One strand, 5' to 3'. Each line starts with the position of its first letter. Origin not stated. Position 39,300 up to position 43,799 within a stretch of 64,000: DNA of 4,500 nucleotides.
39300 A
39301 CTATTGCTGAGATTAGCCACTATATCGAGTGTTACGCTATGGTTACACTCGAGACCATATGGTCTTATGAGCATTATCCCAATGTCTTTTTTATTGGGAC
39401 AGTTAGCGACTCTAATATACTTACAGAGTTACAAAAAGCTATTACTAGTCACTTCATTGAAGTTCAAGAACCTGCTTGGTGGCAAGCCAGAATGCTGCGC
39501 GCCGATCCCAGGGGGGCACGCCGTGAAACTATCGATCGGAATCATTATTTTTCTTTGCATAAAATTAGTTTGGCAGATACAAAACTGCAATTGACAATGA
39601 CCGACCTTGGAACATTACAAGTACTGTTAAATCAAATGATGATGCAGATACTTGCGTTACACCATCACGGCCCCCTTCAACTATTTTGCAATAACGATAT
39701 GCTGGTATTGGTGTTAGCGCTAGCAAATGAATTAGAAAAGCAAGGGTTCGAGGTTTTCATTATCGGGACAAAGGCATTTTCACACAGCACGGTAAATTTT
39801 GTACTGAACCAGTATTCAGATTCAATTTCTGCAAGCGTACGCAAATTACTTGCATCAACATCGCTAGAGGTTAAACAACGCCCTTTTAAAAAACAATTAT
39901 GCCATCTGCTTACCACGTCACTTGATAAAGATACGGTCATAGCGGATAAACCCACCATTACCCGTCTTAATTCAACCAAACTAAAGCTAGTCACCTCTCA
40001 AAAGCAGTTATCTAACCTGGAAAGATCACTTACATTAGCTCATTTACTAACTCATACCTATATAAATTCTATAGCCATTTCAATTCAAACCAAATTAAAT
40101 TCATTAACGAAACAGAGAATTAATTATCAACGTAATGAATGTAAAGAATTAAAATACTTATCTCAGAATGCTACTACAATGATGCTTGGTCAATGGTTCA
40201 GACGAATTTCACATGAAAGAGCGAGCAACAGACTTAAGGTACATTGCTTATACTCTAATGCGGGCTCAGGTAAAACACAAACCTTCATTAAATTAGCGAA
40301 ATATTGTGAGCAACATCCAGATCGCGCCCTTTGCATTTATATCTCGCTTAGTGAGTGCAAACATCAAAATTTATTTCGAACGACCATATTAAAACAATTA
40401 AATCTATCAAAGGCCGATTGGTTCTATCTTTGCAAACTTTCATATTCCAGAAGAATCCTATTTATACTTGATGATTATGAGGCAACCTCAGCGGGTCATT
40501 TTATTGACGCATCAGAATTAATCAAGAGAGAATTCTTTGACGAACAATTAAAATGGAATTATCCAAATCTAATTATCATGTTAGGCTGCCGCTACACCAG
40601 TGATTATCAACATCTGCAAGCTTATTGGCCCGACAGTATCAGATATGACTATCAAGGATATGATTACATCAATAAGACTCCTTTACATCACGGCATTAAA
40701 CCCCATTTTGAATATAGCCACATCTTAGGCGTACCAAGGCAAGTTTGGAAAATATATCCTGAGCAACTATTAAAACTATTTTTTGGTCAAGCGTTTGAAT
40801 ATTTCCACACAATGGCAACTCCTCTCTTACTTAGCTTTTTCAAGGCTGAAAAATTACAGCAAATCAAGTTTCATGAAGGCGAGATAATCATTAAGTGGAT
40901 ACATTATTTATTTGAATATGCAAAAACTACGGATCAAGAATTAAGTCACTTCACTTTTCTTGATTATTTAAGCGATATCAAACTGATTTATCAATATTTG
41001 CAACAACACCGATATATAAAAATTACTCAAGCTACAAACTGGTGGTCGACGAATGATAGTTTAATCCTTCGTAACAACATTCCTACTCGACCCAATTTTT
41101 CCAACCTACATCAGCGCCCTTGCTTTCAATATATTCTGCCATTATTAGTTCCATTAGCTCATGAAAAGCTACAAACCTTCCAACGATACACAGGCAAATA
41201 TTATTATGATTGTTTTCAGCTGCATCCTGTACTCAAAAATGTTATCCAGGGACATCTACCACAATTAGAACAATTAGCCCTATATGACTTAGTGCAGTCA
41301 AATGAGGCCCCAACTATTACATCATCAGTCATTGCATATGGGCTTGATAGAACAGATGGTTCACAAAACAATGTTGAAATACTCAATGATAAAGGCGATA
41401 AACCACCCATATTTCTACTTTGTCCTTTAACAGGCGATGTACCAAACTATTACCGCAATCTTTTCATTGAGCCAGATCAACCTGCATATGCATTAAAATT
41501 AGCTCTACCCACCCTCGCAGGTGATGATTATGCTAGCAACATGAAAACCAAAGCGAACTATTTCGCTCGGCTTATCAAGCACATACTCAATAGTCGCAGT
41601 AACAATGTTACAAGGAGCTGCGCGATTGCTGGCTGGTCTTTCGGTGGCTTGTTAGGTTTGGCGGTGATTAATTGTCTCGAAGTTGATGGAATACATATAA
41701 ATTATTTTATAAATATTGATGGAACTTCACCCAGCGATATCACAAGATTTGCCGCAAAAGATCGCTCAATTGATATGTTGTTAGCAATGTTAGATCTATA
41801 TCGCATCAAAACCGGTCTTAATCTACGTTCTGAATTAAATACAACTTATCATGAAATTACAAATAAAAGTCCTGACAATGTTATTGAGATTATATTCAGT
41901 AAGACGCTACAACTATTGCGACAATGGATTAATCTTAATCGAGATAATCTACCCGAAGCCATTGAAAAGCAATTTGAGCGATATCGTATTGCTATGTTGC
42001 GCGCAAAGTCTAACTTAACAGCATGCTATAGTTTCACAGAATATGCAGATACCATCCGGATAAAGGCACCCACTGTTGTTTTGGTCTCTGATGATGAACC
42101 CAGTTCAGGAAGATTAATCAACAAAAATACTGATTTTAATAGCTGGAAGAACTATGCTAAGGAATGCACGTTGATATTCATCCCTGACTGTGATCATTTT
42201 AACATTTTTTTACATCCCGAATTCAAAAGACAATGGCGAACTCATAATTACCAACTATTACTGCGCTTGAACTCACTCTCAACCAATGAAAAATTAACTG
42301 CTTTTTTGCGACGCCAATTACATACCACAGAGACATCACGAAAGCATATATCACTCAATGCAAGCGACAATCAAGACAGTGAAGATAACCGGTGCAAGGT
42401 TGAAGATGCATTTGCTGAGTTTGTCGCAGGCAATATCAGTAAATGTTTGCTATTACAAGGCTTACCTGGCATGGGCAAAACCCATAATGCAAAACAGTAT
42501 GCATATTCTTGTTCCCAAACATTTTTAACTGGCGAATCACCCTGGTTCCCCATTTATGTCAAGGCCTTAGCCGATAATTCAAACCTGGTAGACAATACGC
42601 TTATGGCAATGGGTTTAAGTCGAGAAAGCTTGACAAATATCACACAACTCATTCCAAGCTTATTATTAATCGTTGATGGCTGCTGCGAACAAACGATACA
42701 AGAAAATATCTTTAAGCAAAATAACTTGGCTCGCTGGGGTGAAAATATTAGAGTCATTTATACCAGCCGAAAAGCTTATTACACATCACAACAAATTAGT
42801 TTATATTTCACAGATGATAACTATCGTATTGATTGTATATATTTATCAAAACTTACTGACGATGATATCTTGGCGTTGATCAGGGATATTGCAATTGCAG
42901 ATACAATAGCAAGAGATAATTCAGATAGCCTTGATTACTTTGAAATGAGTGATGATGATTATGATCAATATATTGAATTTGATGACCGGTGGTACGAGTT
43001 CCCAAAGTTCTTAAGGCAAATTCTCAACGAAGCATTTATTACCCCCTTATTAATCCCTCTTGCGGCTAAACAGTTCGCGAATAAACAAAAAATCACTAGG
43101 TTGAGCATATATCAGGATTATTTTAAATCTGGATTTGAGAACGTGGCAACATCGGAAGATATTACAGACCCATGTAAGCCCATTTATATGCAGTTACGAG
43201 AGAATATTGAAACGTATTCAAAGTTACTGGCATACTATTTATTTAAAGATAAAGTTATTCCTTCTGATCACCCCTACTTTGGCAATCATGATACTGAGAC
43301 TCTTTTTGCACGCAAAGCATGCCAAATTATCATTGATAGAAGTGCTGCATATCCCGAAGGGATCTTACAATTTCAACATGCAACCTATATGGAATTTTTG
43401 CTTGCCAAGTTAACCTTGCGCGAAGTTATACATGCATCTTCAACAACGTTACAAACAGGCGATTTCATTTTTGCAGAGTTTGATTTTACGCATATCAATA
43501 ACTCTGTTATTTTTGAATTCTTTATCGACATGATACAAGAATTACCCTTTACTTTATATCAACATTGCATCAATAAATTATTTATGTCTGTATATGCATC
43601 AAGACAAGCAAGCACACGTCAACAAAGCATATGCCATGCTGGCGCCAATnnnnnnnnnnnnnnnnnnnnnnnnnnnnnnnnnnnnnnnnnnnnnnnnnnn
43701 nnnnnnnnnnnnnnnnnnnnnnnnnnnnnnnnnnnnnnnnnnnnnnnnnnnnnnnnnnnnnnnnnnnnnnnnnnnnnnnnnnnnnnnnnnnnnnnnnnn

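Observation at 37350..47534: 3394-aa single-ORF protein with an unprecedented-looking domain chain (A-T / NACHT / TE / NACHT / pentapeptide / propeller / F-box-like / O-MT)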

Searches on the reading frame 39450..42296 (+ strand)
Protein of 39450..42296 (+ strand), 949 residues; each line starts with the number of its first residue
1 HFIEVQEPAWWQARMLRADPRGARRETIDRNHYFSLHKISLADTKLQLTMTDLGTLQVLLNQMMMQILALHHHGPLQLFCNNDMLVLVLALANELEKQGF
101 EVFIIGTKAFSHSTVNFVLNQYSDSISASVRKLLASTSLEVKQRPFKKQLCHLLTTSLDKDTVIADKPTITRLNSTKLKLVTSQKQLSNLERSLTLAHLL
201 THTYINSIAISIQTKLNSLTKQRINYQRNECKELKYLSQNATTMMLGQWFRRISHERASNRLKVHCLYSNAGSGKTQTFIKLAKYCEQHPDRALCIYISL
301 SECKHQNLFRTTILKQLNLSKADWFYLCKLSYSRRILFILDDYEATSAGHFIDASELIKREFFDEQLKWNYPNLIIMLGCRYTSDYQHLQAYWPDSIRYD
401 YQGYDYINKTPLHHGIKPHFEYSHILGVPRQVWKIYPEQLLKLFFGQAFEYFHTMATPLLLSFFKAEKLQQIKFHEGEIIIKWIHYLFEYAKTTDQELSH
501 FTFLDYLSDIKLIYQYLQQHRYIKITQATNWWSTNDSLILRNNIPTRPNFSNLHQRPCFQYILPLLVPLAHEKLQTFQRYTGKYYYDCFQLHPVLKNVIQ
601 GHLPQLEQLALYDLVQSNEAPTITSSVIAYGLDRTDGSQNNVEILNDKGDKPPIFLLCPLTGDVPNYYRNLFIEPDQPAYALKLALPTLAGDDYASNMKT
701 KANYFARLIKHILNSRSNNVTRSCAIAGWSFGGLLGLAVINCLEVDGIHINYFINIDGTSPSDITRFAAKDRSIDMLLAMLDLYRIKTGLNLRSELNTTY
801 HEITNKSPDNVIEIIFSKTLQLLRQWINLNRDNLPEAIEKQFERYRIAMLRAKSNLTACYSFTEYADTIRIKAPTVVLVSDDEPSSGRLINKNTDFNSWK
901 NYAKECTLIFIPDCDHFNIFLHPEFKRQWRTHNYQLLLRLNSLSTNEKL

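Call 15: search_solved_structures(query=window:39450-42296:+, max_evalue=1)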
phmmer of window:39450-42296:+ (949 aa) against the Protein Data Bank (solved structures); distinct sequences matched with E-value up to 1: 2.
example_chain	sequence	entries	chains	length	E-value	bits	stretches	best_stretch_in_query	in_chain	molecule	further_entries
7crn_A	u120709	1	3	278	0.081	14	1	635-782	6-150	Non-ribosomal peptide synthetase 4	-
7dxo_A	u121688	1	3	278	0.21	12.6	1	635-782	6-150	Non-ribosomal peptide synthetase 4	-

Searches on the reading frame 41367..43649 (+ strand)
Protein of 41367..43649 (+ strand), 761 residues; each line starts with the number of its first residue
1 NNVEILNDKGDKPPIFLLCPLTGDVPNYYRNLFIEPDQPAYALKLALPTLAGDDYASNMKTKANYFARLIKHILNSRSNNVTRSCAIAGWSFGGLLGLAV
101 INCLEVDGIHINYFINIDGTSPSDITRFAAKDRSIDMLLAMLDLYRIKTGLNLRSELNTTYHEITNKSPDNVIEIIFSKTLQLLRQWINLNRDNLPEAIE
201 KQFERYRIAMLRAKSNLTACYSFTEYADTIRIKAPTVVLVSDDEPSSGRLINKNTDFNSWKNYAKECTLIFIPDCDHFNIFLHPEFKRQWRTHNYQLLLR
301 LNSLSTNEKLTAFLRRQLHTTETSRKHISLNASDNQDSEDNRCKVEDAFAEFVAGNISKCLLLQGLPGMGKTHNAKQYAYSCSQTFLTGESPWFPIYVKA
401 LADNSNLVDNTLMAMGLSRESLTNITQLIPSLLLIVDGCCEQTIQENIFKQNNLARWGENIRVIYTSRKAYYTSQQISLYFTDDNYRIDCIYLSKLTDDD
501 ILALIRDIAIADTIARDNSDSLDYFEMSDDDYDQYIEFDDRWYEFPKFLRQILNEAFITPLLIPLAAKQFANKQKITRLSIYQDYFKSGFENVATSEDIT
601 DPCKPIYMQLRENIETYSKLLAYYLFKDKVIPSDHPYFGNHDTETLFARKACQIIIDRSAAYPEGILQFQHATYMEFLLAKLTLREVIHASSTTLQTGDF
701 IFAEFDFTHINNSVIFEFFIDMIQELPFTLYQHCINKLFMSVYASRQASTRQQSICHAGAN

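Call 37: find_homologous_proteins(query=A1, max_evalue=0.00001)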
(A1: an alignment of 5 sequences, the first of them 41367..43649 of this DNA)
Query A1 (5 sequences) (761 aa, profile of the alignment): 9 proteins with E <= 0.00001 among 8000 candidates.
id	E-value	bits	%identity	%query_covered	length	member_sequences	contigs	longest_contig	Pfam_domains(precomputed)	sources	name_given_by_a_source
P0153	8.5e-18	82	29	15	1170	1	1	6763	PF00668.26,PF00550.32,PF00501.35,PF13193.13,PF00561.27,PF00975.27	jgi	jgi:nonribosomal peptide synthetase DhbF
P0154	7.5e-14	69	24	16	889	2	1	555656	PF00550.32,PF00501.35,PF13193.13,PF00975.27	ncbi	ncbi:non-ribosomal peptide synthetase, partial [Nostoc sp. RF31YmG]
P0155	3.2e-12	64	27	15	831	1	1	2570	PF00550.32,PF12697.14,PF00501.35,PF13193.13,PF00975.27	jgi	jgi:amino acid adenylation domain-containing protein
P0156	1.6e-11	61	26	24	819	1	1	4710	PF00668.26,PF00550.32,PF00975.27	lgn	-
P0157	2.4e-9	54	26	14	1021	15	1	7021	PF00550.32,PF12697.14,PF00501.35,PF00975.27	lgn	-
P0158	8.6e-9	52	26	15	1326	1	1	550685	PF00668.26,PF00550.32,PF12697.14,PF00501.35,PF13193.13,PF00561.27,PF00975.27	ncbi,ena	-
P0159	1.1e-8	52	29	16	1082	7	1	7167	PF00668.26,PF00550.32,PF00501.35,PF13193.13,PF00975.27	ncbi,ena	-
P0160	9.9e-8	49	28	8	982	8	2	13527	PF00550.32,PF00501.35,PF00975.27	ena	-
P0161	2.9e-7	47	23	14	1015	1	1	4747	PF00550.32,PF00501.35,PF13193.13,PF00975.27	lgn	-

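Call 38: find_related_loci(query=A1, collection=genome_contigs, flank=10000)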
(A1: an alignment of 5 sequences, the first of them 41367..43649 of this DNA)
Query A1 (761 aa) in genome_contigs; peptide patterns used: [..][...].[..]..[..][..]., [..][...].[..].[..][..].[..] (x = any residue, [..] = any of these).
72 stretches matched a pattern, but none encodes a relative of the query by tblastn (E <= 1e-3).

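Call 52: find_related_loci(query=A1, collection=metagenome_contigs, flank=10000)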
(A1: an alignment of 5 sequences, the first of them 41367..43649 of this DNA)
Query A1 (761 aa) in metagenome_contigs; peptide patterns used: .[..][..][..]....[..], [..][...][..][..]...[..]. (x = any residue, [..] = any of these).
409 stretches matched a pattern; 15 encode a relative of the query (tblastn E <= 1e-3); 15 distinct loci.
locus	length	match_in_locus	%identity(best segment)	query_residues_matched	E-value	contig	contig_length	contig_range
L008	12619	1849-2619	22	6-268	6e-9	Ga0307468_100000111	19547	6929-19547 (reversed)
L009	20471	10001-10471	27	1-180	5e-8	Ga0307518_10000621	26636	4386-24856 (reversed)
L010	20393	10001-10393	30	1-144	1e-7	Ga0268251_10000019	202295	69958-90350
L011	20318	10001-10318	35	9-118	5e-7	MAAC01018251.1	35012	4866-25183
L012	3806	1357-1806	27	12-178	8e-7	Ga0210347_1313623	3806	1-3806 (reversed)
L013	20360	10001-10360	30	6-135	1e-6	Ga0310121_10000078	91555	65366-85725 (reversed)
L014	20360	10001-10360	30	6-135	1e-6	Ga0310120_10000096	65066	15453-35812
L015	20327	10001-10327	29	12-124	4e-6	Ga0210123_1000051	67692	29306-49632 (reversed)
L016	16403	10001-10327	29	6-123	6e-6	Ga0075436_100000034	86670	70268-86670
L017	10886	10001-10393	28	6-145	7e-6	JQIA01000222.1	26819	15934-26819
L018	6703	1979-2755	23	6-284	8e-6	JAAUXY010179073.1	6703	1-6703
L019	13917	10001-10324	28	5-118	2e-5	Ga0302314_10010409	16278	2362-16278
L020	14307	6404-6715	29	6-115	2e-5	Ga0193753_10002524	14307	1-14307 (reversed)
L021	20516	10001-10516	25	15-195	2e-5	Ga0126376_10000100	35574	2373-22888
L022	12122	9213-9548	30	6-123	3e-5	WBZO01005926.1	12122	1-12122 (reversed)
